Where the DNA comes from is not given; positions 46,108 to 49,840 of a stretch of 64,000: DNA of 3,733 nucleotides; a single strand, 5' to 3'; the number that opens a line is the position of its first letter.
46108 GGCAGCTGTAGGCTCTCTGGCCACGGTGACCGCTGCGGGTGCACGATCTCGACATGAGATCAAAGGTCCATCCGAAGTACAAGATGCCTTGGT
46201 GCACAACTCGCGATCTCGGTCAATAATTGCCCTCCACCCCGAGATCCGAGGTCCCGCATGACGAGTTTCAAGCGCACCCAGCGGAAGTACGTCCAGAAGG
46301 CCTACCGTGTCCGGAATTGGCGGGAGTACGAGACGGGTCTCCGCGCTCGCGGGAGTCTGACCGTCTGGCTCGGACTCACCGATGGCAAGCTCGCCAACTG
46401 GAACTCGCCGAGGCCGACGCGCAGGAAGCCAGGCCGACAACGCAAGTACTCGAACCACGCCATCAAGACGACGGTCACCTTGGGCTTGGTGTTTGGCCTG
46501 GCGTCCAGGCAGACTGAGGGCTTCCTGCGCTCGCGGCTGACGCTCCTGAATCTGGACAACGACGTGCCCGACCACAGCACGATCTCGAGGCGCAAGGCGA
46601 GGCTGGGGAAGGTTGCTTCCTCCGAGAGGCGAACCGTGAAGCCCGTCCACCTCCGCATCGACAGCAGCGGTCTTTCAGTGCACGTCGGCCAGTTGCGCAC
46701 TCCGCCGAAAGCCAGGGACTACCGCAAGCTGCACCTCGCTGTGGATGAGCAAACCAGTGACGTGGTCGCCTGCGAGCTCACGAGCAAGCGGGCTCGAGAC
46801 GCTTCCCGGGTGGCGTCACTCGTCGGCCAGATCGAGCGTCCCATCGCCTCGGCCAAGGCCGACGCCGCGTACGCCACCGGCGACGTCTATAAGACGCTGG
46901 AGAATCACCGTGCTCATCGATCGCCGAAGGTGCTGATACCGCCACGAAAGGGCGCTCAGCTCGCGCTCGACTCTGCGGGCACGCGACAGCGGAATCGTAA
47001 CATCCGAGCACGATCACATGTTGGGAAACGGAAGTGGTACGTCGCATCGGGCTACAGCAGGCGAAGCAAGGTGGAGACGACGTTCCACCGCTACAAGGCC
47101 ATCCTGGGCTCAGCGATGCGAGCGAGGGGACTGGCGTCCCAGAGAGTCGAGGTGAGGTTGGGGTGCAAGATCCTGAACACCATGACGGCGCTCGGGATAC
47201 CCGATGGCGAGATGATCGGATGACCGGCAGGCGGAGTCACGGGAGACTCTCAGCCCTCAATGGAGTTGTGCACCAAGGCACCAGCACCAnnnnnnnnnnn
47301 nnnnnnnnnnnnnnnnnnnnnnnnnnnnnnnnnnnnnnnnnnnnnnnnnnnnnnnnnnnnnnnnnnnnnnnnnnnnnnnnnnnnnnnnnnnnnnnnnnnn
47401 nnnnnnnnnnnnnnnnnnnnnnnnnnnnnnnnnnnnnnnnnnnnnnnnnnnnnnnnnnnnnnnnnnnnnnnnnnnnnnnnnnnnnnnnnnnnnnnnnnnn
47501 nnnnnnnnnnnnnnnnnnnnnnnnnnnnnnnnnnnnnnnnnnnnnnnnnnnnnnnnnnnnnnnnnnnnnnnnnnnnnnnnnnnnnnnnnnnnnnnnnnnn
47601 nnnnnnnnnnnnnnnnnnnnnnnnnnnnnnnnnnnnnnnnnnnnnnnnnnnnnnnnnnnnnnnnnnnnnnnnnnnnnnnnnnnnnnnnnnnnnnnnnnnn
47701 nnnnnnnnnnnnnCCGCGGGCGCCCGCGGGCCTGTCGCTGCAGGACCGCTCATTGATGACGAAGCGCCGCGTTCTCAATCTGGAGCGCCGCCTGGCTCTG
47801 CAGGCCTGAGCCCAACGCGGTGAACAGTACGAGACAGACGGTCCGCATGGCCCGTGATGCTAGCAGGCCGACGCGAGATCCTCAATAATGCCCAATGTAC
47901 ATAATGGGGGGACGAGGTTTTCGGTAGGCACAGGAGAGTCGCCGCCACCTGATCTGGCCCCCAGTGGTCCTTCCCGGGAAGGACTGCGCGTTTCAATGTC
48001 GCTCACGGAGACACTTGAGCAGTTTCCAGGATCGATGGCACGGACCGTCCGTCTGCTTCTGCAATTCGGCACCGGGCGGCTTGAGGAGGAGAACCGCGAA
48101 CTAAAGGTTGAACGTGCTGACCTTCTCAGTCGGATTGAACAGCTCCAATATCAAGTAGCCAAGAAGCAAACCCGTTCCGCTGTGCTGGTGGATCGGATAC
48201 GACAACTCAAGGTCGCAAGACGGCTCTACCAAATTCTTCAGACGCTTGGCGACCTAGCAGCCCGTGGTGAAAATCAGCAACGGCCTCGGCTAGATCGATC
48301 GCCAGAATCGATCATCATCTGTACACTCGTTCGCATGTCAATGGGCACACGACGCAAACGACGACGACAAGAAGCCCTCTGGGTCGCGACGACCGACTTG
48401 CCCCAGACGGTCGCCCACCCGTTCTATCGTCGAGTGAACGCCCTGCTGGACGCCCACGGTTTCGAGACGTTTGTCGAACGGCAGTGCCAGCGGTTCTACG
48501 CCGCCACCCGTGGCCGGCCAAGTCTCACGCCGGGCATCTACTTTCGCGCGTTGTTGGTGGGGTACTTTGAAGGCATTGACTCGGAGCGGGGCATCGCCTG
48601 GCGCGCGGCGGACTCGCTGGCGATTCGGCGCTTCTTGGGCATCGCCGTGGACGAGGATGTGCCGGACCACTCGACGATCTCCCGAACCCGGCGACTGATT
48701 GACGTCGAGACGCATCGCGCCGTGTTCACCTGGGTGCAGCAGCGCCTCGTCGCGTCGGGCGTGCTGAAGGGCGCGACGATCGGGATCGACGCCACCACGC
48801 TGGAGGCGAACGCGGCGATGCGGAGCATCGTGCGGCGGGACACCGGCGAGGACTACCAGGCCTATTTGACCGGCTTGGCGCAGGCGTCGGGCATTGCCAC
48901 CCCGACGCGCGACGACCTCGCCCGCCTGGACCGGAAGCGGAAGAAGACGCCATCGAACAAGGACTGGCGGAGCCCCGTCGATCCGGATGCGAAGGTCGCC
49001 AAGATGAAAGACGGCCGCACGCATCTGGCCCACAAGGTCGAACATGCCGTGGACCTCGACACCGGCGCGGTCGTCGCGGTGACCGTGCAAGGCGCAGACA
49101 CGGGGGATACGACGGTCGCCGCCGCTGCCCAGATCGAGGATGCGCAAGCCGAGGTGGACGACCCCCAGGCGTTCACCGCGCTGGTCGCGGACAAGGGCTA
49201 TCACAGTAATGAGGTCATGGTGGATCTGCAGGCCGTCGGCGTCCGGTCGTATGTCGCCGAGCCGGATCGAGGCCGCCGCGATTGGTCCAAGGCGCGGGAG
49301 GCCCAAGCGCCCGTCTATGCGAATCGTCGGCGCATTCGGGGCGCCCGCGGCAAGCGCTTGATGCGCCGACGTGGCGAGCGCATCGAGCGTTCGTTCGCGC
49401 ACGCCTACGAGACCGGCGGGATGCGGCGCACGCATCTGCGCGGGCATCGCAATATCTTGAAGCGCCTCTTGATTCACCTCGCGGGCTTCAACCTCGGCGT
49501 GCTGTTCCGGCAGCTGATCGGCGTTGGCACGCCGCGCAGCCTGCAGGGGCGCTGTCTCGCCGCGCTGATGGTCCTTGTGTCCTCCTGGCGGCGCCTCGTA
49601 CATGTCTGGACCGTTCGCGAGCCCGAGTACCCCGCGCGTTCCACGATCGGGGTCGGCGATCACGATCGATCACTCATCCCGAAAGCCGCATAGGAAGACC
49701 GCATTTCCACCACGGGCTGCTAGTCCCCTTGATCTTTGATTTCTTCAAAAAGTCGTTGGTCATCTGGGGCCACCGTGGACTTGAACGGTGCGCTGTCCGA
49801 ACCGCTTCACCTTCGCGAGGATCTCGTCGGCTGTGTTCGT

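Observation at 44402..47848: One rve-integrase gene split by an IS, with its halves now on opposite strands: a reconstructable IS-mediated inversion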

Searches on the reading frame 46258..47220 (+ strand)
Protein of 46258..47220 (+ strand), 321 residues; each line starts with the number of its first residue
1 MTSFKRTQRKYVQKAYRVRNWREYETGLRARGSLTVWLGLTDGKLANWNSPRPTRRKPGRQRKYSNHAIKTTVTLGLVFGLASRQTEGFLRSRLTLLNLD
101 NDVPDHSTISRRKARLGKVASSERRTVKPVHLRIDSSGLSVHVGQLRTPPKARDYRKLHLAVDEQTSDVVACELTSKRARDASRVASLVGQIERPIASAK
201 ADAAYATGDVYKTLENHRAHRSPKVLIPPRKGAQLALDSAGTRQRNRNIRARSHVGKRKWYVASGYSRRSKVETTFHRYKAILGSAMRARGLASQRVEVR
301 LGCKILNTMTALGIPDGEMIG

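Call 7: search_protein_families(library=pfam, proteins=[window:46258-47220:+])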
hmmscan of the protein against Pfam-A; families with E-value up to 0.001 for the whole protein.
window:46258-47220:+ (321 aa): 3 families
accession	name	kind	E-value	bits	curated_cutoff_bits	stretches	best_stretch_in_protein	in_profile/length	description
PF13737.12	DDE_Tnp_1_5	-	1.9e-23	83.4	28.1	1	30-141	2-109/112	Transposase DDE domain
PF01609.27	DDE_Tnp_1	-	1.6e-16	61.1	23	1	131-307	6-199/200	Transposase DDE domain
PF05598.16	DUF772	-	0.00095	19.6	23.1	0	73-118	14-66/74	Transposase domain (DUF772)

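Call 8: search_protein_families(library=ncbifam, proteins=[window:46258-47220:+])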
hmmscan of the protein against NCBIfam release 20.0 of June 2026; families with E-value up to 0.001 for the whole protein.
window:46258-47220:+ (321 aa): 3 families
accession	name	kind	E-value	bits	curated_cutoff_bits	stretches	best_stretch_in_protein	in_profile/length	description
NF033579.1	transpos_IS5_2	equivalog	1.5e-65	221.6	140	1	19-310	1-289/289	IS5 family transposase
NF033551.1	transpos_IS1182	equivalog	4e-10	39.2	270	1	157-231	269-343/488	IS1182 family transposase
NF033581.1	transpos_IS5_4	equivalog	5.7e-05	22.6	140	0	97-129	71-103/285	IS5 family transposase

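Call 12: find_encoding_contigs(protein=window:46258-47220:+, flank=6000, max_places=10)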
Protein window:46258-47220:+ (321 aa): no gene with exactly this product is on record in the collection.

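Call 16: find_related_loci(query=window:46258-47220:+, collection=genome_contigs, flank=4000)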
Query window:46258-47220:+ (321 aa) in genome_contigs; peptide patterns used: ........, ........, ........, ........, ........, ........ (x = any residue, [..] = any of these).
495 stretches matched a pattern; 416 encode a relative of the query (tblastn E <= 1e-3); the best 80 are kept; 80 distinct loci.
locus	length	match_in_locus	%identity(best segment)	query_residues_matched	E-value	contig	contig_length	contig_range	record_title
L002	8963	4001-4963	98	1-321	0e+0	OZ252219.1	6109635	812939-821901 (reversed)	MAG: Vicinamibacterales bacterium isolate c486d04e-8d25-486b-b053-8cece0c204bf genome assembly, chromosome: 1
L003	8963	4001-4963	98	1-321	0e+0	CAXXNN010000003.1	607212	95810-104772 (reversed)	MAG: Vicinamibacterales bacterium isolate 584f8af7-9898-40e5-a533-8d11c034b1eb genome assembly, contig: contig_3, whole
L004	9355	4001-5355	98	1-321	0e+0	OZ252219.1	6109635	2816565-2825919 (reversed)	MAG: Vicinamibacterales bacterium isolate c486d04e-8d25-486b-b053-8cece0c204bf genome assembly, chromosome: 1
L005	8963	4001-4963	98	1-321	0e+0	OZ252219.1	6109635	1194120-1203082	MAG: Vicinamibacterales bacterium isolate c486d04e-8d25-486b-b053-8cece0c204bf genome assembly, chromosome: 1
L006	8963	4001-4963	98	1-321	0e+0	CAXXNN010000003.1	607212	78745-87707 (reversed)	MAG: Vicinamibacterales bacterium isolate 584f8af7-9898-40e5-a533-8d11c034b1eb genome assembly, contig: contig_3, whole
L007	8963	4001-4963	98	1-321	0e+0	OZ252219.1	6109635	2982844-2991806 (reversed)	MAG: Vicinamibacterales bacterium isolate c486d04e-8d25-486b-b053-8cece0c204bf genome assembly, chromosome: 1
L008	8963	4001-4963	98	1-321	0e+0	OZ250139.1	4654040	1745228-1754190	MAG: Vicinamibacterales bacterium isolate 484768f3-921a-4930-8514-f507c87559ee genome assembly, chromosome: 1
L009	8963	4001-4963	98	1-321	0e+0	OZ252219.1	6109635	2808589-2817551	MAG: Vicinamibacterales bacterium isolate c486d04e-8d25-486b-b053-8cece0c204bf genome assembly, chromosome: 1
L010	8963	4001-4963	98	1-321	0e+0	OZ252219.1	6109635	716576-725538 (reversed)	MAG: Vicinamibacterales bacterium isolate c486d04e-8d25-486b-b053-8cece0c204bf genome assembly, chromosome: 1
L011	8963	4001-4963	98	1-321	0e+0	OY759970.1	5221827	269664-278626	MAG: Vicinamibacterales bacterium isolate d8048395-9ec3-4be5-9403-ce9d0d334964 genome assembly, chromosome: 1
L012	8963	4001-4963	98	1-321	0e+0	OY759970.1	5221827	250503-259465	MAG: Vicinamibacterales bacterium isolate d8048395-9ec3-4be5-9403-ce9d0d334964 genome assembly, chromosome: 1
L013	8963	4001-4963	98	1-321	0e+0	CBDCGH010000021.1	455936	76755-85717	MAG: Vicinamibacterales bacterium isolate 75c22ac9-0115-4f96-a872-047b451c91ea genome assembly, contig: contig_21, whole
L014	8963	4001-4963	98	1-321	0e+0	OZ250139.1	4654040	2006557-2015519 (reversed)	MAG: Vicinamibacterales bacterium isolate 484768f3-921a-4930-8514-f507c87559ee genome assembly, chromosome: 1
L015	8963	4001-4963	98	1-321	0e+0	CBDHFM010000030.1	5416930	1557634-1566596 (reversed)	MAG: Vicinamibacterales bacterium isolate 1df3f988-940b-40e8-83c1-45d71c881355 genome assembly, contig: chromosome_14, w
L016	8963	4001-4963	98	1-321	0e+0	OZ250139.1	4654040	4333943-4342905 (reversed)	MAG: Vicinamibacterales bacterium isolate 484768f3-921a-4930-8514-f507c87559ee genome assembly, chromosome: 1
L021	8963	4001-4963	98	1-321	0e+0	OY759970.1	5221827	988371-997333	MAG: Vicinamibacterales bacterium isolate d8048395-9ec3-4be5-9403-ce9d0d334964 genome assembly, chromosome: 1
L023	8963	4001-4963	97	1-321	0e+0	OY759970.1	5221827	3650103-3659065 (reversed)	MAG: Vicinamibacterales bacterium isolate d8048395-9ec3-4be5-9403-ce9d0d334964 genome assembly, chromosome: 1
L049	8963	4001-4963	73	1-321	3e-157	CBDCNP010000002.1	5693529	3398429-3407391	MAG: Candidatus Marinacidobacterales bacterium isolate 830f3ca3-a0f5-4ab1-83b9-294b1c63e4d0 genome assembly, contig: con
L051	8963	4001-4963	72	1-321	1e-156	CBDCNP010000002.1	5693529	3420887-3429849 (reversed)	MAG: Candidatus Marinacidobacterales bacterium isolate 830f3ca3-a0f5-4ab1-83b9-294b1c63e4d0 genome assembly, contig: con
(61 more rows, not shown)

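Call 36: search_dna_similar(query=window:46258-47220:+, collection=plasmids, mode=protein, max_rows=25, rows=spread)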
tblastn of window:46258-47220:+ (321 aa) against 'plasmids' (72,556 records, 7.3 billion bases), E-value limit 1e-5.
The search stops at 5000 records and this limit was reached: more records match than are counted here, and every count below describes the 5000 best-scoring records only.
Records with a match: at least 5000; places in all: 14861; records where one place covers at least 80% of the query: 4992.
Best place of each record, by identity: <60% 5000.
By first word of the organism name: Klebsiella 2455; Escherichia 706; Enterobacter 431; Acinetobacter 361; Salmonella 251; Citrobacter 120; Piscirickettsia 78; Vibrio 77; Rhizobium 57; Shigella 51; and 90 more.
By predicted mobility (MOB-suite, as given by PLSDB): conjugative 2833; non-mobilizable 1369; mobilizable 798.
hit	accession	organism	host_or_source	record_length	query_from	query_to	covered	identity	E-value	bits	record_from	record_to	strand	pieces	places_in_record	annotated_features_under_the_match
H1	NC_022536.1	Agrobacterium pusense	-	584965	16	309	92%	47.4%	3e-68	238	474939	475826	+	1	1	IS5 family transposase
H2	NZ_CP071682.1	Rhizobium ruizarguesonis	lentil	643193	10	320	97%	36.4%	7e-49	182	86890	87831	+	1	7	IS5 family transposase | hypothetical protein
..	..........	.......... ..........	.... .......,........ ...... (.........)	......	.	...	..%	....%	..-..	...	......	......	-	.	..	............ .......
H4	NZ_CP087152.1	Klebsiella pneumoniae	Homo sapiens,sputum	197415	7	321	98%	33.2%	2e-36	145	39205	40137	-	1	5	IS5 family transposase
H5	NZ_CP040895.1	Leclercia adecarboxylata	Homo sapiens,cell culture,stool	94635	8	315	96%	33.9%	1e-38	152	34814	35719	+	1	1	IS5-like element ISEc35 family transposase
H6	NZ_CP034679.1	Klebsiella quasipneumoniae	swine,single cell,feces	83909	7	321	98%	32.9%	8e-36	144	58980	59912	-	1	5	IS5 family transposase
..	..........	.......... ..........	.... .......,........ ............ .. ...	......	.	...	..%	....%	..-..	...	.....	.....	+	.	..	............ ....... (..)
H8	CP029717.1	Enterobacter cloacae complex sp.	-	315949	8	321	98%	32.9%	2e-35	212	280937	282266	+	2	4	IS5-like element IS903B family transposase | hypothetical protein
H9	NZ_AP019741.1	Acinetobacter radioresistens DSM 6976 = NBRC 102413 = CIP ...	-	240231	9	320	97%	32.8%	2e-39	154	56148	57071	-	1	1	IS5-like element ISAha3 family transposase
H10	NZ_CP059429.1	Citrobacter freundii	-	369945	8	321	98%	32.4%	6e-37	147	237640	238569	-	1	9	IS5-like element IS903B family transposase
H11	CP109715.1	Klebsiella pneumoniae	whole organism,Sink Drain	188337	7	316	97%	32.8%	5e-37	147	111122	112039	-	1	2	IS5-like element IS903 family transposase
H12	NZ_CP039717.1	Salmonella enterica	Homo sapiens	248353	8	321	98%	32.1%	5e-36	144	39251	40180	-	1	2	IS5-like element IS903B family transposase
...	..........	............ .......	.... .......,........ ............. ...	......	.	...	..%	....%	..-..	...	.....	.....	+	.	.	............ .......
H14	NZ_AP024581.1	Klebsiella pneumoniae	-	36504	8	321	98%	32.1%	8e-36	144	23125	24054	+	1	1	IS5-like element IS903B family transposase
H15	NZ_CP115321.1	Escherichia coli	dog,pure culture,urine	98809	8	321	98%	32.1%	8e-36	144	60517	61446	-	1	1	IS5-like element IS903B family transposase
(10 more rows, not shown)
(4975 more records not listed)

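Call 37: get_annotated_region(hit=H1, flank=500)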
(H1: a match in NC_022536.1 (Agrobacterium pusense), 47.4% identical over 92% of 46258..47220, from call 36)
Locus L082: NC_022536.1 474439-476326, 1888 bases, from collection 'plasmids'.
description: Agrobacterium pusense plasmid IRBL74_p, complete sequence
organism: Agrobacterium pusense (NCBI taxid 648995)
taxonomy: Bacteria; Pseudomonadota; Alphaproteobacteria; Hyphomicrobiales; Rhizobiaceae; Agrobacterium; Agrobacterium pusense
host: -; source: -; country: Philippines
typing (MOB-suite, as given by PLSDB): conjugative; relaxase MOBP; mating-pair formation MPF_T
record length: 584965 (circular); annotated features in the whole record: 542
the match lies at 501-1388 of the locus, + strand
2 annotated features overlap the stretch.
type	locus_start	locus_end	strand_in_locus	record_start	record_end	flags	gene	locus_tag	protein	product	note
CDS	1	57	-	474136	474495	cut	-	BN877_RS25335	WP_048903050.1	type II toxin-antitoxin system RelE/ParE family toxin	-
CDS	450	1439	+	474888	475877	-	-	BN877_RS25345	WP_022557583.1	IS5 family transposase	-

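Call 38: get_annotated_region(hit=H2, flank=500)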
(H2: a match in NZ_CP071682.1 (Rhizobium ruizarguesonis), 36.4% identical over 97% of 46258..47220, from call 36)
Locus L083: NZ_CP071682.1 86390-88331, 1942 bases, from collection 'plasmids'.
description: Rhizobium ruizarguesonis strain NZLR24 plasmid p4, complete sequence
organism: Rhizobium ruizarguesonis (NCBI taxid 2081791)
taxonomy: Bacteria; Pseudomonadota; Alphaproteobacteria; Hyphomicrobiales; Rhizobiaceae; Rhizobium; Rhizobium ruizarguesonis
host: -; source: lentil; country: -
typing (MOB-suite, as given by PLSDB): conjugative; replicon rep_cluster_471,rep_cluster_512; relaxase MOBP,MOBQ; mating-pair formation MPF_T
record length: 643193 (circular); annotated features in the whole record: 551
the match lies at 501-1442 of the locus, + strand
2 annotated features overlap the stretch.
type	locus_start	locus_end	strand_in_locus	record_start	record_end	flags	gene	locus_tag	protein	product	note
CDS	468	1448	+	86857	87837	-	-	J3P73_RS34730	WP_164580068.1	IS5 family transposase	-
CDS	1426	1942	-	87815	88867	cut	-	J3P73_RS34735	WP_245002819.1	hypothetical protein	-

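Call 53: get_annotated_region(hit=H14, flank=200)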
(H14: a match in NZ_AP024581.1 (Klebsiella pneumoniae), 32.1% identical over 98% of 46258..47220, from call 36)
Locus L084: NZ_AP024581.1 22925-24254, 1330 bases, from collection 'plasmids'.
description: Klebsiella pneumoniae strain KpWEA4-2 plasmid P2, complete sequence
organism: Klebsiella pneumoniae (NCBI taxid 573)
taxonomy: Bacteria; Pseudomonadota; Gammaproteobacteria; Enterobacterales; Enterobacteriaceae; Klebsiella; Klebsiella pneumoniae
host: -; source: -; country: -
typing (MOB-suite, as given by PLSDB): non-mobilizable
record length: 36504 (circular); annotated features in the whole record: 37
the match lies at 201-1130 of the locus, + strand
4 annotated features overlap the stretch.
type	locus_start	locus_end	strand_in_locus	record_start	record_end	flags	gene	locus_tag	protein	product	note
CDS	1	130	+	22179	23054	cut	-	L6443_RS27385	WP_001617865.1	extended-spectrum class A beta-lactamase CTX-M-14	-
predicted_resistance_gene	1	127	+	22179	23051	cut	blaCTX-M-14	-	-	extended-spectrum class A beta-lactamase CTX-M-14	predicted by amrfinderplus; class BETA-LACTAM; identity 100.0%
CDS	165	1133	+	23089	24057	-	-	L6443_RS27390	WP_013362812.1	IS5-like element IS903B family transposase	-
CDS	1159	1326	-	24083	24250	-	-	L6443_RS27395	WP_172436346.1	hypothetical protein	-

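Call 57: find_related_loci(query=window:46258-47220:+, collection=metagenome_contigs, flank=1500)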
Query window:46258-47220:+ (321 aa) in metagenome_contigs; peptide patterns used: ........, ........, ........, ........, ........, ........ (x = any residue, [..] = any of these).
196 stretches matched a pattern; 89 encode a relative of the query (tblastn E <= 1e-3); the best 80 are kept; 80 distinct loci.
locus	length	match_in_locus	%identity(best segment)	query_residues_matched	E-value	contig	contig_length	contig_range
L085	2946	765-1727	93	1-321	0e+0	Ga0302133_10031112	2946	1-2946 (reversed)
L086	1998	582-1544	75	1-321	1e-180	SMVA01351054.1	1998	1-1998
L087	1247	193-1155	74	1-321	0e+0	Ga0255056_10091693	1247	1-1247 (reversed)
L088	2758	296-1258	74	1-321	4e-174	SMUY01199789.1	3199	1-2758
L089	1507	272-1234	74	1-321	2e-180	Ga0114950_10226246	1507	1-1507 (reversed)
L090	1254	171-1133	75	1-321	4e-180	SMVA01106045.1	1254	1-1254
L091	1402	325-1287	74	1-321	2e-178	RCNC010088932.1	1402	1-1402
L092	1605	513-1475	74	1-321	5e-177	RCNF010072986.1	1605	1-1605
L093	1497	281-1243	75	1-321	2e-176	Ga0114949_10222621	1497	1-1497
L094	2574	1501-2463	73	1-321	1e-165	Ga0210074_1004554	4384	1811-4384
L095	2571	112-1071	73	1-320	2e-169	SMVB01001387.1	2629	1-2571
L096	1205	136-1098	79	1-321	8e-176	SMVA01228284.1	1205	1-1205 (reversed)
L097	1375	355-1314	73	1-320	2e-174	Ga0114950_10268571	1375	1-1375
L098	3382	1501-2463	73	1-321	1e-162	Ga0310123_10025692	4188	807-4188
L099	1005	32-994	74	1-321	1e-172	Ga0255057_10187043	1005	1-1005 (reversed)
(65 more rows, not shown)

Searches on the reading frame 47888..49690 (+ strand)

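Call 7: search_protein_families(library=pfam, proteins=[window:47888-49690:+])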
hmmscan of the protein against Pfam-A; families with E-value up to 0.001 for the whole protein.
window:47888-49690:+ (601 aa): 3 families
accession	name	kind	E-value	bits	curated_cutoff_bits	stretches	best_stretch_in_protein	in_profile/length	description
PF05598.16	DUF772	-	1.8e-18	66.7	23.1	1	209-280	1-71/74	Transposase domain (DUF772)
PF01609.27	DDE_Tnp_1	-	1.1e-09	38.8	23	1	353-533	15-197/200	Transposase DDE domain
PF13751.12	DDE_Tnp_1_6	-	8.5e-07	29.7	25.1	1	466-538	51-123/125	Transposase DDE domain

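Call 8: search_protein_families(library=ncbifam, proteins=[window:47888-49690:+])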
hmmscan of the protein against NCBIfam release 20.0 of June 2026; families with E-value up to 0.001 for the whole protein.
window:47888-49690:+ (601 aa): 6 families
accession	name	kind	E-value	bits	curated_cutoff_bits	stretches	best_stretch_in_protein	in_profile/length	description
NF033551.1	transpos_IS1182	equivalog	1e-47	163.2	270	2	180-462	24-344/488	IS1182 family transposase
NF033581.1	transpos_IS5_4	equivalog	1.4e-30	106.7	140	1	197-536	15-284/285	IS5 family transposase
NF033593.1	transpos_ISNCY_1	equivalog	1.6e-16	60.1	325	2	184-309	20-144/444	ISNCY family transposase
NF033579.1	transpos_IS5_2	equivalog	2.6e-09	37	140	1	377-466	135-218/289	IS5 family transposase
NF033578.1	transpos_IS5_1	equivalog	7.2e-06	25.4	275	1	383-541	285-418/419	IS5 family transposase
NF033580.1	transpos_IS5_3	equivalog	2.9e-05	23.7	110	1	366-483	115-221/258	IS5 family transposase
